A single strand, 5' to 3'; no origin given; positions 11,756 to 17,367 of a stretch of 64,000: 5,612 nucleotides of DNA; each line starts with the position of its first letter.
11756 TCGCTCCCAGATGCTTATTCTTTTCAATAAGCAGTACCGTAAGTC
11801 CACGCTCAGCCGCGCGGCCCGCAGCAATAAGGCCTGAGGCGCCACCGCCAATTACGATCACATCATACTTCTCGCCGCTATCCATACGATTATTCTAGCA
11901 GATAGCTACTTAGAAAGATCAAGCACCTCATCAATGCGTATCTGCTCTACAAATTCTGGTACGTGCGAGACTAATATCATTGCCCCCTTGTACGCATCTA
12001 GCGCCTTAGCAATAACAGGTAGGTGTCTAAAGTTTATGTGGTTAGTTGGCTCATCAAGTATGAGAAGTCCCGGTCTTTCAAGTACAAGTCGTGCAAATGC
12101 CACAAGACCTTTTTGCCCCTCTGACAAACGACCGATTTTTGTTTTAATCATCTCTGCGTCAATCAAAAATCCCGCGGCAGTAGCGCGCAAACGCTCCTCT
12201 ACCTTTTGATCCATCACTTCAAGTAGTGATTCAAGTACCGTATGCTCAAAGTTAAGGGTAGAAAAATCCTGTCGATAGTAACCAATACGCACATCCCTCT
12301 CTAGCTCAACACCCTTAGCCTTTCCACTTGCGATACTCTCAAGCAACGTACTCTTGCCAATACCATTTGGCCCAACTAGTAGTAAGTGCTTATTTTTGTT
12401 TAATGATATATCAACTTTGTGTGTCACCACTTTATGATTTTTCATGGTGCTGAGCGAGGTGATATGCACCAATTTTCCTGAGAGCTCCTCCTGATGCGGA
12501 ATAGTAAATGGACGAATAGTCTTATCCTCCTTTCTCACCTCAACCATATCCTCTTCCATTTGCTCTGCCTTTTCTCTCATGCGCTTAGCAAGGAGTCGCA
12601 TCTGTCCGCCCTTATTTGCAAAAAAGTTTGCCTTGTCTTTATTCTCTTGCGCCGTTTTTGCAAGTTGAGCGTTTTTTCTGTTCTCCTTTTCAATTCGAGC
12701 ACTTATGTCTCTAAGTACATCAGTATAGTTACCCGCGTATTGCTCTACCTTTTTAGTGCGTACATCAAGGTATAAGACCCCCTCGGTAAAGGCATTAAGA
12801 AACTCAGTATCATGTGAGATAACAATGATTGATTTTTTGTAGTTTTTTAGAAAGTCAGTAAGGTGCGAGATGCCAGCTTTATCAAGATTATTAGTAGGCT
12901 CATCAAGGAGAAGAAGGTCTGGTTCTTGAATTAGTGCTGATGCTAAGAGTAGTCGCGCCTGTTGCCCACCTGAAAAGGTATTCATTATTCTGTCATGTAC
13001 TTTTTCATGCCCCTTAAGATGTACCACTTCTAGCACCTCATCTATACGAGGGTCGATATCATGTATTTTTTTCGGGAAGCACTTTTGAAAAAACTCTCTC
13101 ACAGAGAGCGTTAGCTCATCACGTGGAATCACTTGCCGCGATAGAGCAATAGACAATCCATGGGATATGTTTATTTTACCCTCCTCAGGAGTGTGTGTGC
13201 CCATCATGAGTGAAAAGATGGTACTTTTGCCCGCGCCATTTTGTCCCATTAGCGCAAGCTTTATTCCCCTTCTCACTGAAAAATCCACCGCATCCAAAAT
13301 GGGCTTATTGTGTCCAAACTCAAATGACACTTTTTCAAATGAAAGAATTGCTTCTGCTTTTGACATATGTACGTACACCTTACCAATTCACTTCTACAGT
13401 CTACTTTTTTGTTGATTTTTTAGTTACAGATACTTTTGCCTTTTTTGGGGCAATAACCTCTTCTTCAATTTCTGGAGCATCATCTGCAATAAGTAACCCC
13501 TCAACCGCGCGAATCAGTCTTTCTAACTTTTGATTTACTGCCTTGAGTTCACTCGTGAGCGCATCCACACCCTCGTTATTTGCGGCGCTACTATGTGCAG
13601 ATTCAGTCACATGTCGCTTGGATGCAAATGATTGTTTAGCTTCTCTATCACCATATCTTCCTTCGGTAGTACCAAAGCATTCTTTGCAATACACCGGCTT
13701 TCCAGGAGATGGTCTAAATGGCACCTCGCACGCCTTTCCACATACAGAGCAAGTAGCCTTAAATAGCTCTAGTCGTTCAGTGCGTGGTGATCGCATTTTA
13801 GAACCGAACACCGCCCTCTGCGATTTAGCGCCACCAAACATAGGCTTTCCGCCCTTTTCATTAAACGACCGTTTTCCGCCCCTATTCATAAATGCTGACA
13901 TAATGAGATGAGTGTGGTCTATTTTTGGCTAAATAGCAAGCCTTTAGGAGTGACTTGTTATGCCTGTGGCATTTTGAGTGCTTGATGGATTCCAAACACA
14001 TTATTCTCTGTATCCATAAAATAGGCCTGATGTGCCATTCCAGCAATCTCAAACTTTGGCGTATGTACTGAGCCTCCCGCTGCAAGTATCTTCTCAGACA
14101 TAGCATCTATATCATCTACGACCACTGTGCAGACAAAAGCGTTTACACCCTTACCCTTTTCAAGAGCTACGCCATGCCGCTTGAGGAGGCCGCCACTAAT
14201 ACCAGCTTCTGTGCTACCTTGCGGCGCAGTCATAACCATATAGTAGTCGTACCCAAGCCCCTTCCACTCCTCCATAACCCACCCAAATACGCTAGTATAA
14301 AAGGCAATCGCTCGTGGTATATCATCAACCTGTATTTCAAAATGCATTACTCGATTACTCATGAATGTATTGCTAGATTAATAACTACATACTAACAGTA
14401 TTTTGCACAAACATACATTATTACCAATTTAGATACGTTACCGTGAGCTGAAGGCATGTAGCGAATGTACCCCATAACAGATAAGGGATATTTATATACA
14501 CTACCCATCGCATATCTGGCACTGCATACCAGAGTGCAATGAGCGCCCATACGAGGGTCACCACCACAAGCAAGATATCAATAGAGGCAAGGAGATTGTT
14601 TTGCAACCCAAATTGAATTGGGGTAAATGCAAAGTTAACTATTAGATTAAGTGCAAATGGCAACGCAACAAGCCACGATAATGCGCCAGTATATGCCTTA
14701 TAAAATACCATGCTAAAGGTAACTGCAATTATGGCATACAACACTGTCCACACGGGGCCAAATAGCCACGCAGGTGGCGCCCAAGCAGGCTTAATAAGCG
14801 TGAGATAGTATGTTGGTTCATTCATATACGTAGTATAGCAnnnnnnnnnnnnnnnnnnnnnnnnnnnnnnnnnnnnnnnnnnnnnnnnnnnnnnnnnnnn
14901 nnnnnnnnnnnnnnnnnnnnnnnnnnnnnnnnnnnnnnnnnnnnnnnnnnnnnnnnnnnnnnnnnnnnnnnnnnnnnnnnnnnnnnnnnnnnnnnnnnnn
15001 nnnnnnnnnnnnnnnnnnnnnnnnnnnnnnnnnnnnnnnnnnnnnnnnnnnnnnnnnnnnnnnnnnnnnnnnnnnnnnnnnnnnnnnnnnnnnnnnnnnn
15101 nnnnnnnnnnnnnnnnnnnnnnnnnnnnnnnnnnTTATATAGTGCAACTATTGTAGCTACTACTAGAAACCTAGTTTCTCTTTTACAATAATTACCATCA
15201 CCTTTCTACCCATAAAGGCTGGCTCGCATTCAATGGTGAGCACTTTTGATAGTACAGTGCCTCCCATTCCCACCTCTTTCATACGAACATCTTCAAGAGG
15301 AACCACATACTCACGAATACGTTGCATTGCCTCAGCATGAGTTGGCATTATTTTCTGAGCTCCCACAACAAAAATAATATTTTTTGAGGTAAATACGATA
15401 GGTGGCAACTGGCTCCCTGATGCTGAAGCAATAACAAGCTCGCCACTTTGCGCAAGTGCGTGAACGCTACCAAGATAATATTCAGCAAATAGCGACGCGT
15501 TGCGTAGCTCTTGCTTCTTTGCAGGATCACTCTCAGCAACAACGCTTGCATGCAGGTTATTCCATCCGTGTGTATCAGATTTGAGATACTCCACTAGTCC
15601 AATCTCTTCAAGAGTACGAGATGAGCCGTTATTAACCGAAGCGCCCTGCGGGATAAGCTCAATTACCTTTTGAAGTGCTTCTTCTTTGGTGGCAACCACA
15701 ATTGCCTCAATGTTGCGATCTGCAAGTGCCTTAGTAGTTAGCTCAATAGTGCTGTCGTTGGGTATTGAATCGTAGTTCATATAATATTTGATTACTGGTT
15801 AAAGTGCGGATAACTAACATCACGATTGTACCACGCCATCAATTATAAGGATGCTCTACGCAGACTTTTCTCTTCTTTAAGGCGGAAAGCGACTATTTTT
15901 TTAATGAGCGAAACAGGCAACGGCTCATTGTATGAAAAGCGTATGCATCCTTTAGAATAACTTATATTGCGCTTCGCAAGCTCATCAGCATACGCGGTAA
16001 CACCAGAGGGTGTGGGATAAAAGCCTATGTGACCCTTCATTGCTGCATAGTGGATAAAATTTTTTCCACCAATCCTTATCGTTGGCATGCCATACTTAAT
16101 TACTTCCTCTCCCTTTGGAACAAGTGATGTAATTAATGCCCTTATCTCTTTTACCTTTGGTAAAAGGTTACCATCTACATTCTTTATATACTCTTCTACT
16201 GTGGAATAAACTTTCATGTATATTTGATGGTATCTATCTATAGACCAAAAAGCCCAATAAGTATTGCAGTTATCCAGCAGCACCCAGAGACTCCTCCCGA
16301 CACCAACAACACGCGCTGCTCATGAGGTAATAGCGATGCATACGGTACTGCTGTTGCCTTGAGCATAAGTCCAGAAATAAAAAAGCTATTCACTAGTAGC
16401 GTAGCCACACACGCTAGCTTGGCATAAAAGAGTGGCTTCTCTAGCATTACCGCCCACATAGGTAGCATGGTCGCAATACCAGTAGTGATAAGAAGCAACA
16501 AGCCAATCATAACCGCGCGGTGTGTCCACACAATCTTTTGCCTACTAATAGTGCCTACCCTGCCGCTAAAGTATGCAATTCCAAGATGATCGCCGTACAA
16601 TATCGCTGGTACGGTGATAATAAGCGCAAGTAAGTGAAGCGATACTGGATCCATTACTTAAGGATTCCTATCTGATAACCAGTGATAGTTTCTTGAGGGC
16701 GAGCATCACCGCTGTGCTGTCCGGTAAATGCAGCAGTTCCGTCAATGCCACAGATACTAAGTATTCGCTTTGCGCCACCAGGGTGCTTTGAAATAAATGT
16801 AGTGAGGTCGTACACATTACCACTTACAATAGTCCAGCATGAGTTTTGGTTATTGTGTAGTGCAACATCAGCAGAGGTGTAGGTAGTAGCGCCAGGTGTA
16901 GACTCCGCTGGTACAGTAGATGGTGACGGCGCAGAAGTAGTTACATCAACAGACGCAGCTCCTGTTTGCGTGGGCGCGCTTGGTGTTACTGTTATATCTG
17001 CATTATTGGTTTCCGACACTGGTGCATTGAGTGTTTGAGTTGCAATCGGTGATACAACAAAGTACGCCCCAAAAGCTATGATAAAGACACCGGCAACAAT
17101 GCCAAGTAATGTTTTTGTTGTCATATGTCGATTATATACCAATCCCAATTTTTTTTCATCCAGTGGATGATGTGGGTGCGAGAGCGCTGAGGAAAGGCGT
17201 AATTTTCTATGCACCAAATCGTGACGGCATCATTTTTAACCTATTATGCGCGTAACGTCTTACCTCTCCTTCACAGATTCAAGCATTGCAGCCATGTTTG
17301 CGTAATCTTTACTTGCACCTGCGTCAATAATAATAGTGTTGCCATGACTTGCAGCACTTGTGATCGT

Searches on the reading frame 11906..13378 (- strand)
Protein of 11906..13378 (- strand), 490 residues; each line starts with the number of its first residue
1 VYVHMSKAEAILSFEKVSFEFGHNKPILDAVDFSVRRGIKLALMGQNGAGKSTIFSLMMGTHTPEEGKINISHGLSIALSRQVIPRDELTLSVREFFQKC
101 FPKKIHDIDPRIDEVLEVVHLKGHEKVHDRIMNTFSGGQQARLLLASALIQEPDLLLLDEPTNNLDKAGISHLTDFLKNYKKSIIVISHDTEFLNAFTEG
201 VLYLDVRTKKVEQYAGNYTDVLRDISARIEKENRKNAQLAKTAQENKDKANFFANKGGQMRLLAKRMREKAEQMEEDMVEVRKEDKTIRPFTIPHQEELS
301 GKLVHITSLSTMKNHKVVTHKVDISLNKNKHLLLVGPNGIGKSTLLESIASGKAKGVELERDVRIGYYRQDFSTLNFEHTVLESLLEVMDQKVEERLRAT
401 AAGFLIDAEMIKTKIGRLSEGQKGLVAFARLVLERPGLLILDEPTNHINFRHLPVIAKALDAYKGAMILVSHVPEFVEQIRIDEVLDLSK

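Call 33: search_protein_families(library=pfam, proteins=[window:11906-13378:-], max_evalue=0.0001)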
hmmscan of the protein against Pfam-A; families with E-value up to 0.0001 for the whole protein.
window:11906-13378:- (490 aa): 12 families
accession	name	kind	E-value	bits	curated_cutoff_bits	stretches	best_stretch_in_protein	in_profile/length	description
PF00005.33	ABC_tran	-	4.3e-48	163.8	25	2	28-163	1-137/137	ABC transporter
PF13304.12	AAA_21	-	7.8e-19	69.3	27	1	104-195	209-304/304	AAA domain, putative AbiEii toxin, Type IV TA system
PF02463.25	SMC_N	-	2.5e-11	43.9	40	0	134-197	136-205/220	RecF/RecN/SMC N terminal domain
PF13555.12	AAA_29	-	3.1e-09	36.9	27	0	321-349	14-42/61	P-loop containing region of AAA domain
PF03193.22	RsgA_GTPase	-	2.6e-07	31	30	0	310-353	88-130/174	RsgA GTPase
PF05729.18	NACHT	-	4.4e-06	27.1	26.7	0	332-357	3-28/167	NACHT domain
PF13401.12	AAA_22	-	5.2e-06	27.2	27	0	329-443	5-92/130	AAA domain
PF13476.12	AAA_23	-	7e-06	27.3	27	0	316-351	8-41/201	AAA domain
PF12775.13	AAA_7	-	2.7e-05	24.2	25.8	0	318-352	22-56/181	P-loop containing dynein motor region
PF20720.3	nSTAND3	-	4.4e-05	23.7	27.2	0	325-352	13-40/155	Novel STAND NTPase 3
PF13191.12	AAA_16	-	6.7e-05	23.9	32.6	0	330-386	25-83/167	AAA ATPase domain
PF08477.19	Roc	-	9e-05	23.1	27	0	332-411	2-83/119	Ras of Complex, Roc, domain of DAPkinase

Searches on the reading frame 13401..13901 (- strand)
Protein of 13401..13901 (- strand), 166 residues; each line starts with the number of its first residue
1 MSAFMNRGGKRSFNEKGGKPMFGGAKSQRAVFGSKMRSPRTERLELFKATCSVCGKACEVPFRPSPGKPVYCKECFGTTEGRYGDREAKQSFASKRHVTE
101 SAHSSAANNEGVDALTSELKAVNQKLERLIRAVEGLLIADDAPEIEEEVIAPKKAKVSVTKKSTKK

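Call 63: search_protein_families(library=pfam, proteins=[window:13401-13901:-], max_evalue=0.001)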
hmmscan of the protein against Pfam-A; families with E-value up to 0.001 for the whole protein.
window:13401-13901:- (166 aa): 1 family
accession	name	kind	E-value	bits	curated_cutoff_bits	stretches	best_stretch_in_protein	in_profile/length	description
PF23477.1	zf_Tbcl_2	-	5.7e-15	55.2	27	1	45-77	2-34/37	Probable treble clef zinc finger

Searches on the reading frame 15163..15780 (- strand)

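Call 63: search_protein_families(library=pfam, proteins=[window:15163-15780:-], max_evalue=0.001)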
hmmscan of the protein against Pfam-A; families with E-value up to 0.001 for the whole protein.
window:15163-15780:- (205 aa): 1 family
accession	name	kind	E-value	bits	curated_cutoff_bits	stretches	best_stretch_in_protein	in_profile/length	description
PF02589.21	LUD_dom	-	4.8e-29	101.9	22.6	1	12-166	1-150/189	LUD domain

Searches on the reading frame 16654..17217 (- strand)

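Call 63: search_protein_families(library=pfam, proteins=[window:16654-17217:-], max_evalue=0.001)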
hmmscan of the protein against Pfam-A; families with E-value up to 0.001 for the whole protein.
window:16654-17217:- (187 aa): 1 family
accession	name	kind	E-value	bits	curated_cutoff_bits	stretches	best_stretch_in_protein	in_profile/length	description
PF00173.33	Cyt-b5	-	1.6e-18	67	23.7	1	115-186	2-73/74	Cytochrome b5-like Heme/Steroid binding domain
